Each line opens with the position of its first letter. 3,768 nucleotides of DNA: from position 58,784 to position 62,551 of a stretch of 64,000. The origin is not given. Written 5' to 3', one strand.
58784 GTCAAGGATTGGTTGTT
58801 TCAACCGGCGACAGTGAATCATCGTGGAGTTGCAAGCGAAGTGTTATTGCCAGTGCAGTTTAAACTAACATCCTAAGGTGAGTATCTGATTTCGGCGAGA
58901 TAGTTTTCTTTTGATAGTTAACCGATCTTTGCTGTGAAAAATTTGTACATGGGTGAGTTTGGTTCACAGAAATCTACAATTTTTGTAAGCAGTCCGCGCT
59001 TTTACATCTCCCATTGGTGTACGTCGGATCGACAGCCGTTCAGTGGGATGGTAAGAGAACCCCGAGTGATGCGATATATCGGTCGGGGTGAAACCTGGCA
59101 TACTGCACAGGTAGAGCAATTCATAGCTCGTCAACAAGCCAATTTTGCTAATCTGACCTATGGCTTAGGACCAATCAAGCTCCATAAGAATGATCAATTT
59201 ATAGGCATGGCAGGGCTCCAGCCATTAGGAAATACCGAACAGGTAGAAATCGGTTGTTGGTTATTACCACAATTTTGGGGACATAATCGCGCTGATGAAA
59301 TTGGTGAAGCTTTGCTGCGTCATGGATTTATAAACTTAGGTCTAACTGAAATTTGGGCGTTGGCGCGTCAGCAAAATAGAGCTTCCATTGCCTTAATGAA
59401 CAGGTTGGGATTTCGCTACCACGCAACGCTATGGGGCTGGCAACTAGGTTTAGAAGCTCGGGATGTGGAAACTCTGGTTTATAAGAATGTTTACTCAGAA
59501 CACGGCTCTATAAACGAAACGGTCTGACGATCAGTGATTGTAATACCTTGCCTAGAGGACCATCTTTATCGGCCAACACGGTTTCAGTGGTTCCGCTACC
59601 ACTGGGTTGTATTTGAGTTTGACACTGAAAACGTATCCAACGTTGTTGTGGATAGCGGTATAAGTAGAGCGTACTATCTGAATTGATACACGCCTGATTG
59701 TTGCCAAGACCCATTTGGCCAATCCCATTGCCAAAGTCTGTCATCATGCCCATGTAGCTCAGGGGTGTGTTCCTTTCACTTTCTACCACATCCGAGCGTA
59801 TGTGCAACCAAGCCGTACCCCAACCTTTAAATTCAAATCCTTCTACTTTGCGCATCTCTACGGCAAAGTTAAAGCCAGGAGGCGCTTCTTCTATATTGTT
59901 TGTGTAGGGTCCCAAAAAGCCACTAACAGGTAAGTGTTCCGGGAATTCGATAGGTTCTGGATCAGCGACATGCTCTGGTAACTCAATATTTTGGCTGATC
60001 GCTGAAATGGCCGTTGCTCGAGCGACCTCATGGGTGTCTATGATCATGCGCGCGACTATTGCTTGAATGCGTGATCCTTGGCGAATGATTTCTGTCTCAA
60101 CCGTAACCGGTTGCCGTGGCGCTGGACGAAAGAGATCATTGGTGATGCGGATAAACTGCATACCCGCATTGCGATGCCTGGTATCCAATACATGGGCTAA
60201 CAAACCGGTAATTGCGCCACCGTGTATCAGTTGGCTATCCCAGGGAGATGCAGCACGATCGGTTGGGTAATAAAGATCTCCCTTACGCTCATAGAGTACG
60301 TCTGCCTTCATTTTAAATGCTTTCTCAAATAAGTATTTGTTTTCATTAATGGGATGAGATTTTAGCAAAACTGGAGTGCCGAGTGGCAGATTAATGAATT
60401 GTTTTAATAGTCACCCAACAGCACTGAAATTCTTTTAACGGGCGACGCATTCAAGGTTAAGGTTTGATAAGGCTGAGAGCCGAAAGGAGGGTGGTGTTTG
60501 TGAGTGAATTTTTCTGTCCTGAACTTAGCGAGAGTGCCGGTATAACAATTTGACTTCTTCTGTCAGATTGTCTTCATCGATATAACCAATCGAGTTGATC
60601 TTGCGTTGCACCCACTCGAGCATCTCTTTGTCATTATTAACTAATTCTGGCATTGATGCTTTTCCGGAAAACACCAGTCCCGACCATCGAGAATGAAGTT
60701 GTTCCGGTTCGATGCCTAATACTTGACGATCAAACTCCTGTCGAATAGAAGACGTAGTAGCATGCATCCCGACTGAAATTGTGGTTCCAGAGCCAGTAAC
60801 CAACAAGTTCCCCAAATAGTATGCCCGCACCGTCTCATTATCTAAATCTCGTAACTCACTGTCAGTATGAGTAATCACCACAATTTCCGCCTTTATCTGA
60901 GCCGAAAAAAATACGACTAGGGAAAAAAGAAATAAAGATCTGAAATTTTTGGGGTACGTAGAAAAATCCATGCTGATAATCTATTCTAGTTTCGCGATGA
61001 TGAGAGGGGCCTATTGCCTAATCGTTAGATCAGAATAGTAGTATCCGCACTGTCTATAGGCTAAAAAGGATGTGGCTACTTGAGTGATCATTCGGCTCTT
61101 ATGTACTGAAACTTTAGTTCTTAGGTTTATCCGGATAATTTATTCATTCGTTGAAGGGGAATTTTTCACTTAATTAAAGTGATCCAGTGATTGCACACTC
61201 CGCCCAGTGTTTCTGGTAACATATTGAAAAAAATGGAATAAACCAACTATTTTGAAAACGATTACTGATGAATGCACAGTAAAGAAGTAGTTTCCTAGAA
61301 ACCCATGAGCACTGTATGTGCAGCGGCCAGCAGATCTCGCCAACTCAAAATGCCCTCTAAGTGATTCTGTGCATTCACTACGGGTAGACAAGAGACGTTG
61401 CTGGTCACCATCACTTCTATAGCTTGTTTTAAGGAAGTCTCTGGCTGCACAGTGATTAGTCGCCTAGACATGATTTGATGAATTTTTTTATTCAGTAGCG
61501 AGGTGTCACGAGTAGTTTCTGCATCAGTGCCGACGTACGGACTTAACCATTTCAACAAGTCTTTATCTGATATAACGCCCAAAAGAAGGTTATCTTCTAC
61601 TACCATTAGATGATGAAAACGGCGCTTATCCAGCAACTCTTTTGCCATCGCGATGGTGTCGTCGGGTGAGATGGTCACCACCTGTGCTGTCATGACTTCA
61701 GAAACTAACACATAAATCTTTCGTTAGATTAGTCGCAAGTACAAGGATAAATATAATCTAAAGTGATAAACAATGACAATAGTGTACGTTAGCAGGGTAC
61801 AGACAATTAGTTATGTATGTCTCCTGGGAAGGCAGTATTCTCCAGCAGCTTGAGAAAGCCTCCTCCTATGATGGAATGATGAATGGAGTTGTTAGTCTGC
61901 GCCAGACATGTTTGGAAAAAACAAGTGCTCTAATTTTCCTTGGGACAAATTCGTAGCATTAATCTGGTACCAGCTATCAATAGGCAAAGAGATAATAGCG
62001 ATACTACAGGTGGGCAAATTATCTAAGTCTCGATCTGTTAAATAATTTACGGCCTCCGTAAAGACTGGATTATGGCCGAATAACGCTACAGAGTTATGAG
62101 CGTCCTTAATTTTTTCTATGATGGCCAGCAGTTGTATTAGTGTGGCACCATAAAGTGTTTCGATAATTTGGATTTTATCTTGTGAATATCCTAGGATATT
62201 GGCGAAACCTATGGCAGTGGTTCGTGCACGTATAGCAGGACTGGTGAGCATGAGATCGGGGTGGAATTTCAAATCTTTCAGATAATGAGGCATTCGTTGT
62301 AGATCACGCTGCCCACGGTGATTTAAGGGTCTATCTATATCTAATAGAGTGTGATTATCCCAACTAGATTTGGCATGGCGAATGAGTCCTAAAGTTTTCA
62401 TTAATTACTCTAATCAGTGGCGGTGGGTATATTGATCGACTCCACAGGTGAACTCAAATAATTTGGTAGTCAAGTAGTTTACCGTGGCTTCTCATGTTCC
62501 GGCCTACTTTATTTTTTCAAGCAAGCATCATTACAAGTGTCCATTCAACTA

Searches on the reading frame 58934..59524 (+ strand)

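Call 57: search_protein_families(library=pfam, proteins=[window:58934-59524:+], max_evalue=0.0001)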
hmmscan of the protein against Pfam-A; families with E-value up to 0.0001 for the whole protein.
window:58934-59524:+ (197 aa): 2 families
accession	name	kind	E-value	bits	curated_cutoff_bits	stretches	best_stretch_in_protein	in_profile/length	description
PF13302.13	Acetyltransf_3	-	2.9e-23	83.5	25.4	1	22-161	1-138/138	Acetyltransferase (GNAT) domain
PF00583.31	Acetyltransf_1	-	3e-07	31.2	20.7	1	78-160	37-116/116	Acetyltransferase (GNAT) family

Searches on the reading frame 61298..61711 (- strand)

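Call 57: search_protein_families(library=pfam, proteins=[window:61298-61711:-], max_evalue=0.0001)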
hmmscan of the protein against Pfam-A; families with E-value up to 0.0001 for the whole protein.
window:61298-61711:- (138 aa): 1 family
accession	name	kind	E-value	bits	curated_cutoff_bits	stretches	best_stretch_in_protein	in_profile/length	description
PF00571.33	CBS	-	8.9e-33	112.8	24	2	79-131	3-55/57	CBS domain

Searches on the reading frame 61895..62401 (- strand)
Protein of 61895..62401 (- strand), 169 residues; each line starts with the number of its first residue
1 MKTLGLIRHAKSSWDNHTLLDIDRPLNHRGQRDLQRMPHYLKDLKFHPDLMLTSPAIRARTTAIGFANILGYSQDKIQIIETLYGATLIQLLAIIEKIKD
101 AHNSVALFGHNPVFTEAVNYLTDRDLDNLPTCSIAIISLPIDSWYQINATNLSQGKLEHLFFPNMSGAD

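Call 57: search_protein_families(library=pfam, proteins=[window:61895-62401:-], max_evalue=0.0001)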
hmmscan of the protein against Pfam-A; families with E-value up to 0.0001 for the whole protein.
window:61895-62401:- (169 aa): 1 family
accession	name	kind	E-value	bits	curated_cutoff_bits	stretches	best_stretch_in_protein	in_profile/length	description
PF00300.27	His_Phos_1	-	9.5e-11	42.2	21.7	1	6-71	3-68/194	Histidine phosphatase superfamily (branch 1)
